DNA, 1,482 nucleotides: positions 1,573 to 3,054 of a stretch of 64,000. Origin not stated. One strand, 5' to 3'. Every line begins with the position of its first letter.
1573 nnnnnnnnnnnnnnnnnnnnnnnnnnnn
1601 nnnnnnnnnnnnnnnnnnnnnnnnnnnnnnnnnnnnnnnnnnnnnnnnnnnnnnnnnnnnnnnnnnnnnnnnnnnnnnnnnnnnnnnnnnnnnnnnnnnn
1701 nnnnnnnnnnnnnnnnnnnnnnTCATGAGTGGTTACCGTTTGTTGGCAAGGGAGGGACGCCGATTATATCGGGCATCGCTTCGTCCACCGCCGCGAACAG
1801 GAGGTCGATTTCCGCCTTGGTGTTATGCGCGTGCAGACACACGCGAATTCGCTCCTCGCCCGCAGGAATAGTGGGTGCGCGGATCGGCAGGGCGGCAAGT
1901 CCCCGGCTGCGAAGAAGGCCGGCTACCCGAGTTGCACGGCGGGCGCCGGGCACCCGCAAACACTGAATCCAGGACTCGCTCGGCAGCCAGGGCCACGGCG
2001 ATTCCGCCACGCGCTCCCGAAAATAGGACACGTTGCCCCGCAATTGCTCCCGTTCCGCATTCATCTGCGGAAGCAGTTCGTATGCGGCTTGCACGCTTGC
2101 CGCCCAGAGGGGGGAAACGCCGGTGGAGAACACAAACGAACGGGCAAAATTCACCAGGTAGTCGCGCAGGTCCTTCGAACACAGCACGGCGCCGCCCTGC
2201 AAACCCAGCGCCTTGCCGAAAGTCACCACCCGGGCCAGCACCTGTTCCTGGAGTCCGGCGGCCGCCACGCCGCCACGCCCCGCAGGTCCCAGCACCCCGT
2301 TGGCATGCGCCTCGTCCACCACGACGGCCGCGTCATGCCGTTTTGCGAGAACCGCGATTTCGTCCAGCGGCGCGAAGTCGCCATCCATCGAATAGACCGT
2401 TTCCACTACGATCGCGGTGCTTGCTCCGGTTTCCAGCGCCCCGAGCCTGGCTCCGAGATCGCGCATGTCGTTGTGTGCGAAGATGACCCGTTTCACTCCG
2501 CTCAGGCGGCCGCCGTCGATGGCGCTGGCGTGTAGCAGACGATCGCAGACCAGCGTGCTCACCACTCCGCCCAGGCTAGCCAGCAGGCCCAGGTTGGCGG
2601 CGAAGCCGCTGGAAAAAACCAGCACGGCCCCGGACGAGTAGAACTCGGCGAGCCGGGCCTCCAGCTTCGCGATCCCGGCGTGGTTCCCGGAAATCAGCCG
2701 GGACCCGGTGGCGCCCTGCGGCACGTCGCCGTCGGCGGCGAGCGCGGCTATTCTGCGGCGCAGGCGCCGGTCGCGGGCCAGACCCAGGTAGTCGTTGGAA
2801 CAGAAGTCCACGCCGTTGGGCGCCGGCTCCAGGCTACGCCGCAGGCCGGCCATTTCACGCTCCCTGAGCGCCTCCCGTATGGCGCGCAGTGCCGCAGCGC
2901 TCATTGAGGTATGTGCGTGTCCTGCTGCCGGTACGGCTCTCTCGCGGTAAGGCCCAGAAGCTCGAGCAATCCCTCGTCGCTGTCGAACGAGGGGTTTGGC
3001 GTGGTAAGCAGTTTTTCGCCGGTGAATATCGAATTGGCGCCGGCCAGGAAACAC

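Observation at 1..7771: Biotin genes joined to an aldehyde dehydrogenase / VOC / ActP-like uptake module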

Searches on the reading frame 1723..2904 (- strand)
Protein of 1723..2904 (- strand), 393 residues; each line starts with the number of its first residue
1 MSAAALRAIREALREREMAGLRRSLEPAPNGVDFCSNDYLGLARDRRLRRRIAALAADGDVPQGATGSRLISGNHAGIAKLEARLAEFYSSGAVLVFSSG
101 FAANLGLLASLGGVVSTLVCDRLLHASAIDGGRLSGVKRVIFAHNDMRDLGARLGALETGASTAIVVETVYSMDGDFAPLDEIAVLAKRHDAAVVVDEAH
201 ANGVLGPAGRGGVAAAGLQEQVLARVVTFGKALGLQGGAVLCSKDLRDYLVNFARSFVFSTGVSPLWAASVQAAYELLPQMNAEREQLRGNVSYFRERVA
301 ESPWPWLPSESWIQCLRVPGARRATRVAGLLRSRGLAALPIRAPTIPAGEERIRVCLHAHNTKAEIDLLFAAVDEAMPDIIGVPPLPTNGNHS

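Call 5: search_protein_families(library=ncbifam, proteins=[window:1723-2904:-])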
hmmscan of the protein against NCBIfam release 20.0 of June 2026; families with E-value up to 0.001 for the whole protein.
window:1723-2904:- (393 aa): 13 families
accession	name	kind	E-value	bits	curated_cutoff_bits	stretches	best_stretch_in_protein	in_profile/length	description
TIGR00858.1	bioF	equivalog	1e-105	353.5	426.45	1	30-373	22-364/365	8-amino-7-oxononanoate synthase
NF005394.0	PRK06939.1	equivalog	1.9e-74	250.8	460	1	31-373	44-387/397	glycine C-acetyltransferase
TIGR01825.1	gly_Cac_T_rel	subfamily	3.4e-70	236.6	535.4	1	32-375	36-377/385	BioF/Kbl family PLP-dependent acyltransferase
NF047599.1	SerpalmtaseBetaP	equivalog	3.2e-68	230.2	500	1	34-375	48-388/394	serine palmitoyltransferase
TIGR01821.1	5aminolev_synth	equivalog_domain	1.1e-66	225.4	338.55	1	34-377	50-394/402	5-aminolevulinate synthase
NF047600.1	SerpalmtaseCFB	equivalog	1.4e-65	221.5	640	1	34-370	48-382/395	serine palmitoyltransferase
TIGR01822.1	2am3keto_CoA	equivalog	1.2e-61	208.8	493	1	32-372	41-382/393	glycine C-acetyltransferase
NF004608.1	PRK05937.1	equivalog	2.6e-52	177.8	399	1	31-374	4-343/366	8-amino-7-oxononanoate synthase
NF005526.0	PRK07179.1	equivalog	3.3e-51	174.1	428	1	25-377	50-396/407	alpha-hydroxyketone-type quorum-sensing autoinducer synthase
NF047603.1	SerpalmtaseAlphaP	equivalog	4.5e-50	170.5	670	1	55-376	69-392/399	serine palmitoyltransferase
NF005697.0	PRK07505.1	subfamily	6.9e-32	110.5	342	1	19-377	38-399/405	hypothetical protein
NF003397.0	PRK04612.1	equivalog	3.1e-05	23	735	1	142-274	168-299/408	acetylornithine transaminase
NF041364.1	GntC_guanitoxin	equivalog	0.00052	19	415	1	180-363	156-345/356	guanitoxin biosynthesis PLP-dependent (S)-gamma-hydroxy-L-arginine cyclodehydratase GntC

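Call 6: search_protein_families(library=pfam, proteins=[window:1723-2904:-])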
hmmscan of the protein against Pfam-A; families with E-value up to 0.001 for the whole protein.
window:1723-2904:- (393 aa): 1 family
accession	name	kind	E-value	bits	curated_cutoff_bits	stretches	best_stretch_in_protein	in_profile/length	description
PF00155.27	Aminotran_1_2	-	5.3e-51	174.4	19.7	1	30-371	2-359/361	Aminotransferase class I and II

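Call 32: find_homologous_proteins(query=window:1723-2904:-, max_evalue=1e-60)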
Query window:1723-2904:- (393 aa): 3290 proteins with E <= 1e-60 among 8000 candidates; the best 120 are listed. Only proteins of 216 to 688 residues were searched: fused or split forms outside these lengths cannot appear, so this answer is no evidence that the protein stands alone or is whole; lengths 'longer' or 'shorter' looks for them.
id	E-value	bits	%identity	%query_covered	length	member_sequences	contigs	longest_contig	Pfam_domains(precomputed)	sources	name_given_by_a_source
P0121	3.7e-245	831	97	100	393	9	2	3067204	PF00155.28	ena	-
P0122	2.3e-209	713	88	96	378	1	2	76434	PF00155.28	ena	-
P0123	1.2e-208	711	87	96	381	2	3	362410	PF00155.28,PF01053.27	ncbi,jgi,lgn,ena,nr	ncbi:MAG: aminotransferase class I/II-fold pyridoxal phosphate-dependent enzyme [Gammaproteobacteria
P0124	1.3e-204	698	86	96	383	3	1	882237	PF00155.28,PF00202.28,PF01053.27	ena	-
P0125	1.9e-202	691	85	96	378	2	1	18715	PF00155.28,PF00202.28,PF01053.27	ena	-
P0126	4.1e-202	689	85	96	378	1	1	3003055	PF00155.28,PF01053.27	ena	-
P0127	5.1e-202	689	84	96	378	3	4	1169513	PF00155.28,PF01053.27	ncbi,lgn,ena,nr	ncbi:MAG: aminotransferase class I/II-fold pyridoxal phosphate-dependent enzyme [Gammaproteobacteria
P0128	1.1e-201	688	85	96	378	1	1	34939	PF00155.28,PF00202.28,PF01053.27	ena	-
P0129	1.3e-200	685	85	96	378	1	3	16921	PF00155.28,PF01053.27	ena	-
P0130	1.9e-200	684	85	96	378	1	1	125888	PF00155.28,PF00202.28,PF01053.27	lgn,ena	-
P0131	8.2e-200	682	84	96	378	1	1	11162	PF00155.28,PF00266.26,PF01053.27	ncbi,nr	ncbi:MAG: 8-amino-7-oxononanoate synthase [Chromatiales bacterium]|nr:8-amino-7-oxononanoate synthas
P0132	1.1e-199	682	84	96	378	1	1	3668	PF00155.28,PF00266.26,PF01053.27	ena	-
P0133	6.4e-199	679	84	96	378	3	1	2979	PF00155.28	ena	-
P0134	2.0e-198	677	84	96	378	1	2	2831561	PF00155.28,PF01053.27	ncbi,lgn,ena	-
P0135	1.5e-197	674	83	96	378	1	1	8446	PF00155.28,PF01053.27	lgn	-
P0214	5.2e-113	396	55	96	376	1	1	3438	PF00155.28,PF01053.27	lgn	-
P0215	8.6e-113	396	54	95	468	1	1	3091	PF00155.28,PF00266.26,PF01053.27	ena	-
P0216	1.2e-111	392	53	94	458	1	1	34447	PF00155.28,PF01053.27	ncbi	-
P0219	6.5e-109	383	52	95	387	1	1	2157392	PF00155.28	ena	-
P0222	2.0e-107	378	50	94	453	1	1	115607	PF00155.28,PF01053.27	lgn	-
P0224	1.3e-106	375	49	95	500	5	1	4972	PF00155.28,PF01053.27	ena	-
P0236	7.3e-104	366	51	93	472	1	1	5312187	PF00155.28,PF01053.27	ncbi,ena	-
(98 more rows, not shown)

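Call 38: find_encoding_contigs(protein=P0236, flank=8000, max_places=1)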
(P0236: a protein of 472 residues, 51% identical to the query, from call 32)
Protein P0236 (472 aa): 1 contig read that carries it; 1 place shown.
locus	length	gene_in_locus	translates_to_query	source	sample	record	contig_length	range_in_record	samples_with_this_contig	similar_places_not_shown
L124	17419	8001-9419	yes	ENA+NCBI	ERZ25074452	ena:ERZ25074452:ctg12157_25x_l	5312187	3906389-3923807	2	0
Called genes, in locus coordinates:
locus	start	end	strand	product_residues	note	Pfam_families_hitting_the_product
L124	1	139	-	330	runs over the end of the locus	-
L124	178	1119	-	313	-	-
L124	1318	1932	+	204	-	PF02798:GST_N, PF13417:GST_N_3, PF13409:GST_N_2, PF00043:GST_C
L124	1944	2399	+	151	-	PF02566:OsmC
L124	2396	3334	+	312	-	-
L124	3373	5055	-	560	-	PF00732:GMC_oxred_N, PF00890:FAD_binding_2 (faint), PF01266:DAO (faint), PF05199:GMC_oxred_C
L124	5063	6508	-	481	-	PF01425:Amidase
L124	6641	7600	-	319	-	PF00072:Response_reg (weak)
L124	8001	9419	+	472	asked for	PF00155:Aminotran_1_2, PF01053:Cys_Met_Meta_PP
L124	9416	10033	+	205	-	PF13500:AAA_26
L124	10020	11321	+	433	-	PF00202:Aminotran_3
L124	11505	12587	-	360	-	PF02958:EcKL, PF01636:APH, PF07914:DUF1679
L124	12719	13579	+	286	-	PF13489:Methyltransf_23, PF01135:PCMT, PF01209:Ubie_methyltran, PF13649:Methyltransf_25, PF13847:Methyltransf_31, PF08241:Methyltransf_11, PF08242:Methyltransf_12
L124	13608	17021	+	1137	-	PF00289:Biotin_carb_N, PF02786:CPSase_L_D2, PF02785:Biotin_carb_C, PF00364:Biotin_lipoyl, PF01039:Carboxyl_trans, PF03255:ACCA (weak)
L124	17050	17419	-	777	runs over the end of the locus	PF09136:Glucodextran_B, PF00656:Peptidase_C14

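Call 46: search_protein_families(library=pfam, proteins=[P0236, P0216, P0215, P0222, P0224, P0219, P0214], max_evalue=0.01)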
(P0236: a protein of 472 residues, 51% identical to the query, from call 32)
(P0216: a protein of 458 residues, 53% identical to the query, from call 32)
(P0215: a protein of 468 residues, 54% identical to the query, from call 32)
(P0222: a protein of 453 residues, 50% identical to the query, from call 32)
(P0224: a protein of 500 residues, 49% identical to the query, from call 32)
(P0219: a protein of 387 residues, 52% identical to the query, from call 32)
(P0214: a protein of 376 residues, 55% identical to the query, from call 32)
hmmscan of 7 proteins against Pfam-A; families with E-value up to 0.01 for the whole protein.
P0236 (472 aa): 3 families
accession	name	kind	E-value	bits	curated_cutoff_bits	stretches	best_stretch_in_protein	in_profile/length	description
PF00155.27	Aminotran_1_2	-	4.3e-45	154.9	19.7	1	117-459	2-361/361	Aminotransferase class I and II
PF01053.26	Cys_Met_Meta_PP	-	1.1e-08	34.4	27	1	167-291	55-181/381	Cys/Met metabolism PLP-dependent enzyme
PF00266.25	Aminotran_5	-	8.1e-05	22.2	21.5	1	163-288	42-180/371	Aminotransferase class-V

P0216 (458 aa): 4 families
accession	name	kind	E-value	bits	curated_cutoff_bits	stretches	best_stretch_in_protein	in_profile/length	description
PF00155.27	Aminotran_1_2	-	5e-50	171.1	19.7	1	104-444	3-360/361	Aminotransferase class I and II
PF01053.26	Cys_Met_Meta_PP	-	4.5e-09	35.8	27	1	153-277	55-181/381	Cys/Met metabolism PLP-dependent enzyme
PF00266.25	Aminotran_5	-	5.9e-05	22.6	21.5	1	153-275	46-181/371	Aminotransferase class-V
PF01212.27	Beta_elim_lyase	-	0.0014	18.4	27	1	147-271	29-170/288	Beta-eliminating lyase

P0215 (468 aa): 3 families
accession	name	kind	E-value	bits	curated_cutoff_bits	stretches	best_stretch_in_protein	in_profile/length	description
PF00155.27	Aminotran_1_2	-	1.2e-48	166.6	19.7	1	115-455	4-361/361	Aminotransferase class I and II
PF01053.26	Cys_Met_Meta_PP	-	3.8e-09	36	27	1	163-287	55-181/381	Cys/Met metabolism PLP-dependent enzyme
PF00266.25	Aminotran_5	-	4.9e-06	26.2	21.5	1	159-287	42-183/371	Aminotransferase class-V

P0222 (453 aa): 3 families
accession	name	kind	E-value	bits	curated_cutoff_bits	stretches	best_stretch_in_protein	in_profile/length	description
PF00155.27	Aminotran_1_2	-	1.2e-51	176.4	19.7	1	99-438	3-359/361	Aminotransferase class I and II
PF01053.26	Cys_Met_Meta_PP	-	4.7e-08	32.4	27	1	148-271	55-180/381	Cys/Met metabolism PLP-dependent enzyme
PF00266.25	Aminotran_5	-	0.00082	18.9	21.5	1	145-270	43-181/371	Aminotransferase class-V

P0224 (500 aa): 4 families
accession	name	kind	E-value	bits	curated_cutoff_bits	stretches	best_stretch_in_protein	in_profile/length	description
PF00155.27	Aminotran_1_2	-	3.8e-54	184.7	19.7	1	146-487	3-361/361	Aminotransferase class I and II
PF01053.26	Cys_Met_Meta_PP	-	1.5e-09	37.4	27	1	193-319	53-181/381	Cys/Met metabolism PLP-dependent enzyme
PF01212.27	Beta_elim_lyase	-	0.0001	22.2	27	1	161-313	5-170/288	Beta-eliminating lyase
PF00266.25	Aminotran_5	-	0.00012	21.6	21.5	1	155-316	6-180/371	Aminotransferase class-V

P0219 (387 aa): 2 families
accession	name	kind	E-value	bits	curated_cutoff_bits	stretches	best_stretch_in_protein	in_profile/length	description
PF00155.27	Aminotran_1_2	-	1.3e-43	150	19.7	1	32-373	4-361/361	Aminotransferase class I and II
PF01053.26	Cys_Met_Meta_PP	-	3.8e-05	22.9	27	1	80-202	54-178/381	Cys/Met metabolism PLP-dependent enzyme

P0214 (376 aa): 3 families
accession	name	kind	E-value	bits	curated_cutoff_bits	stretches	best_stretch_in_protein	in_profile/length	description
PF00155.27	Aminotran_1_2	-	5e-53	181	19.7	1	33-369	5-360/361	Aminotransferase class I and II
PF01053.26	Cys_Met_Meta_PP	-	7.4e-08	31.8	27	1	77-201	54-180/381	Cys/Met metabolism PLP-dependent enzyme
PF00266.25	Aminotran_5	-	0.0021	17.5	21.5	1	74-199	42-180/371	Aminotransferase class-V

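Call 53: find_encoding_contigs(protein=P0219, flank=8000, max_places=1)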
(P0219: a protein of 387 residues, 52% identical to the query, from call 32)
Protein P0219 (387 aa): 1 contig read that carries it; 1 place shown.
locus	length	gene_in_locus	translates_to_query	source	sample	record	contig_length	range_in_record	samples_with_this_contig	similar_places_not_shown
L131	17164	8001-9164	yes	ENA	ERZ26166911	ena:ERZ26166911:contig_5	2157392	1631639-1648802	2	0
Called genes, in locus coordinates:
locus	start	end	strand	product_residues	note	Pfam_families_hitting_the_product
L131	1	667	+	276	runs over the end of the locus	PF17763:Asparaginase_C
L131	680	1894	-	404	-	PF02771:Acyl-CoA_dh_N, PF00441:Acyl-CoA_dh_1 (weak), PF08028:Acyl-CoA_dh_2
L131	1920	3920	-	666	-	PF00795:CN_hydrolase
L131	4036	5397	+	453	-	PF03092:BT1, PF07690:MFS_1, PF13347:MFS_2, PF07690:MFS_1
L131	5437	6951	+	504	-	PF01235:Na_Ala_symp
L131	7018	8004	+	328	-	PF04055:Radical_SAM, PF06968:BATS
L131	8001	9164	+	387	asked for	PF00155:Aminotran_1_2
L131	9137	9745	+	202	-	PF13500:AAA_26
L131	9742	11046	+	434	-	PF00202:Aminotran_3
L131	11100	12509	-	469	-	PF01425:Amidase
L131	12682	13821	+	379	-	PF00285:Citrate_synt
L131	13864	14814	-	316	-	PF01515:PTA_PTB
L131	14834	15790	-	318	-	PF03060:NMO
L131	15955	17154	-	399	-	PF00155:Aminotran_1_2, PF01041:DegT_DnrJ_EryC1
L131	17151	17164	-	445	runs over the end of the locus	PF00815:Histidinol_dh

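Call 54: find_encoding_contigs(protein=P0222, flank=8000, max_places=1)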
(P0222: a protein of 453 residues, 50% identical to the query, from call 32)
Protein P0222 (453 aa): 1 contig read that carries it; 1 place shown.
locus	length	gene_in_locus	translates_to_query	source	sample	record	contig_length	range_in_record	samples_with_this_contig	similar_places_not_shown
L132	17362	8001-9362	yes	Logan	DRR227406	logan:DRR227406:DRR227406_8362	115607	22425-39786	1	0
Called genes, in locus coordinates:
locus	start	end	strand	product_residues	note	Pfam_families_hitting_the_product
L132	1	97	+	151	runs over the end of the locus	PF02566:OsmC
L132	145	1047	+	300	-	-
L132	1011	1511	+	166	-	PF22784:PTP-SAK (weak), PF22785:Tc-R-P (weak), PF00782:DSPc, PF13350:Y_phosphatase3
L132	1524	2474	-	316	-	PF00072:Response_reg (weak)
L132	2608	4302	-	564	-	PF00732:GMC_oxred_N, PF00890:FAD_binding_2 (faint), PF01266:DAO (faint), PF13738:Pyr_redox_3 (faint), PF05199:GMC_oxred_C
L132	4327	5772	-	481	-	PF01425:Amidase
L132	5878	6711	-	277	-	PF00581:Rhodanese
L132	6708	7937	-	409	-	-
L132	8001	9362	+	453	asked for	PF00155:Aminotran_1_2, PF01053:Cys_Met_Meta_PP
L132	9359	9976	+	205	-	PF13500:AAA_26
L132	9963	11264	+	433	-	PF00202:Aminotran_3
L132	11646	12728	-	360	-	PF01636:APH, PF07914:DUF1679, PF02958:EcKL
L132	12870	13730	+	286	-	PF01209:Ubie_methyltran, PF13679:Methyltransf_32 (weak), PF01135:PCMT (weak), PF13489:Methyltransf_23, PF13649:Methyltransf_25, PF13847:Methyltransf_31, PF08241:Methyltransf_11, PF08242:Methyltransf_12, +1 more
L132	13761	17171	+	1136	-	PF00289:Biotin_carb_N, PF02222:ATP-grasp (weak), PF02786:CPSase_L_D2, PF02785:Biotin_carb_C, PF00364:Biotin_lipoyl, PF01039:Carboxyl_trans, PF03255:ACCA (weak)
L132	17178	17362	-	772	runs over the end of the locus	PF09136:Glucodextran_B, PF00656:Peptidase_C14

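Call 87: search_dna_similar(query=window:1723-2904:-, collection=plasmids, mode=protein, max_rows=25)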
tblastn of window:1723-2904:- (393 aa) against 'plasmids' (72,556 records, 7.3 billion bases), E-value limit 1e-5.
Records with a match: 697; places in all: 792; records where one place covers at least 80% of the query: 331.
Best place of each record, by identity: <60% 697.
By first word of the organism name: Ralstonia 111; Rhizobium 82; Sinorhizobium 52; Burkholderia 44; Bacillus 42; Acinetobacter 25; Mesorhizobium 19; Bradyrhizobium 17; Streptomyces 17; Roseomonas 16; and 95 more.
By predicted mobility (MOB-suite, as given by PLSDB): non-mobilizable 403; mobilizable 161; conjugative 133.
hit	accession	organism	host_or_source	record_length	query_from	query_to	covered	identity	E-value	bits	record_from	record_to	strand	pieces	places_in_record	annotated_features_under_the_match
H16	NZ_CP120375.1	Sinorhizobium garamanticum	Argyrolobium uniflorum,Cell culture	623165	20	379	92%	41.5%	2e-27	122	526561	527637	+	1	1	8-amino-7-oxononanoate synthase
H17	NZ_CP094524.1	Bradyrhizobium sp. ISRA443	Arachis hypogaea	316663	23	375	90%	41.9%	5e-30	129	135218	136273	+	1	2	8-amino-7-oxononanoate synthase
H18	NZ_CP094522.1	Bradyrhizobium sp. ISRA437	Arachis hypogaea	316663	23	375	90%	41.9%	5e-30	129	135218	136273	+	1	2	8-amino-7-oxononanoate synthase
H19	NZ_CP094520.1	Bradyrhizobium sp. ISRA436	Arachis hypogaea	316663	23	375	90%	41.9%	5e-30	129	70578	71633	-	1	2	8-amino-7-oxononanoate synthase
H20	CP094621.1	Bradyrhizobium sp. ISRA435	Arachis hypogaea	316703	23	375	90%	41.9%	5e-30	129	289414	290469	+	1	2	8-amino-7-oxononanoate synthase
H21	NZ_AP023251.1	Mesorhizobium sp. 131-2-5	Lotus japonicus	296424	23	377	90%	41.6%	7e-27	120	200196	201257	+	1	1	8-amino-7-oxononanoate synthase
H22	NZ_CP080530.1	Mesorhizobium sp. AR02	Oxytropis sp.,Cell culture,root nodule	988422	23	377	90%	41.6%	2e-25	115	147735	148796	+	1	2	8-amino-7-oxononanoate synthase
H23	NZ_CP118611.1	Ensifer adhaerens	Pure isolate,Rhizosphere of Cyperus ...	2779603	20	379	92%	41.0%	1e-25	116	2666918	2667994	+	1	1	none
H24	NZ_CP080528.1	Mesorhizobium sp. AR07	Oxytropis sp.,Cell culture,root nodule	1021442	23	377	90%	41.1%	7e-26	117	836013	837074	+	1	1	record has no annotation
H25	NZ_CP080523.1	Mesorhizobium sp. AR10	Astragalus sp.,Cell culture,root nodule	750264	23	377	90%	41.1%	8e-26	117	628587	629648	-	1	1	8-amino-7-oxononanoate synthase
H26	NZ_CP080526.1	Mesorhizobium sp. AR07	Oxytropis sp.,Cell culture,root nodule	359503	23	377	90%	41.1%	1e-24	113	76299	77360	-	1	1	8-amino-7-oxononanoate synthase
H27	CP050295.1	Mesorhizobium loti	Oxytropis kamtschatica,cell ...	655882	23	377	90%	41.1%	1e-24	113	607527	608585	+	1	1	8-amino-7-oxononanoate synthase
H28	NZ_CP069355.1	Microvirga sp. VF16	Vachellia farnesiana,Cell culture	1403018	31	377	88%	42.0%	4e-17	91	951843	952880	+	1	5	none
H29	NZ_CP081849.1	Polymorphobacter megasporae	Megaspora,lichen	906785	20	393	95%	38.9%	4e-25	115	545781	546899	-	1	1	8-amino-7-oxononanoate synthase | bioD: dethiobiotin synthase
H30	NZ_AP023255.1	Mesorhizobium sp. 131-3-5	Lotus japonicus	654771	23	375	90%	41.0%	7e-26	117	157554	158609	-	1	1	8-amino-7-oxononanoate synthase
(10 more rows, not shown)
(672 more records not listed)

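Call 104: search_protein_families(library=ncbifam, proteins=[L124:12719-13579:+], max_evalue=1e-12)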
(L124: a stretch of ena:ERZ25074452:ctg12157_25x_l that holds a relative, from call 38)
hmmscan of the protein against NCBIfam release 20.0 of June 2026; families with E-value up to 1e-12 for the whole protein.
L124:12719-13579:+ (286 aa): 7 families
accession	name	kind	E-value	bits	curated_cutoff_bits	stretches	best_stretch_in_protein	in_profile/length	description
NF047649.1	MTase_UXPK_star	exception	4e-16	58.9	460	1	46-153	73-180/283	methyltransferase/UXPK-star double selenoprotein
NF008823.0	PRK11873.1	subfamily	1.4e-15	57.6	263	1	44-153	71-180/272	arsenite methyltransferase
NF041536.1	ArsM_DUF2284_UU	exception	1.5e-14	53.2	575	1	47-154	73-180/459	arsenite methyltransferase/DUF2284 domain selenoprotein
NF001243.0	PRK00216.1-4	equivalog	4.7e-14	52.3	235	1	39-161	36-156/237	demethylmenaquinone methyltransferase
NF041537.1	ArsM_AhpD_UU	exception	5.6e-14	51.7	510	1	46-153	72-179/345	arsenite methyltransferase/AhpD domain selenoprotein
TIGR02752.1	MenG_heptapren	equivalog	1e-13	51.4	419.85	1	39-161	34-154/231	demethylmenaquinone methyltransferase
NF001244.0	PRK00216.1-5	equivalog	1.3e-13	50.8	216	1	42-155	40-154/236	bifunctional demethylmenaquinone methyltransferase/2-methoxy-6-polyprenyl-1,4-benzoquinol methylase UbiE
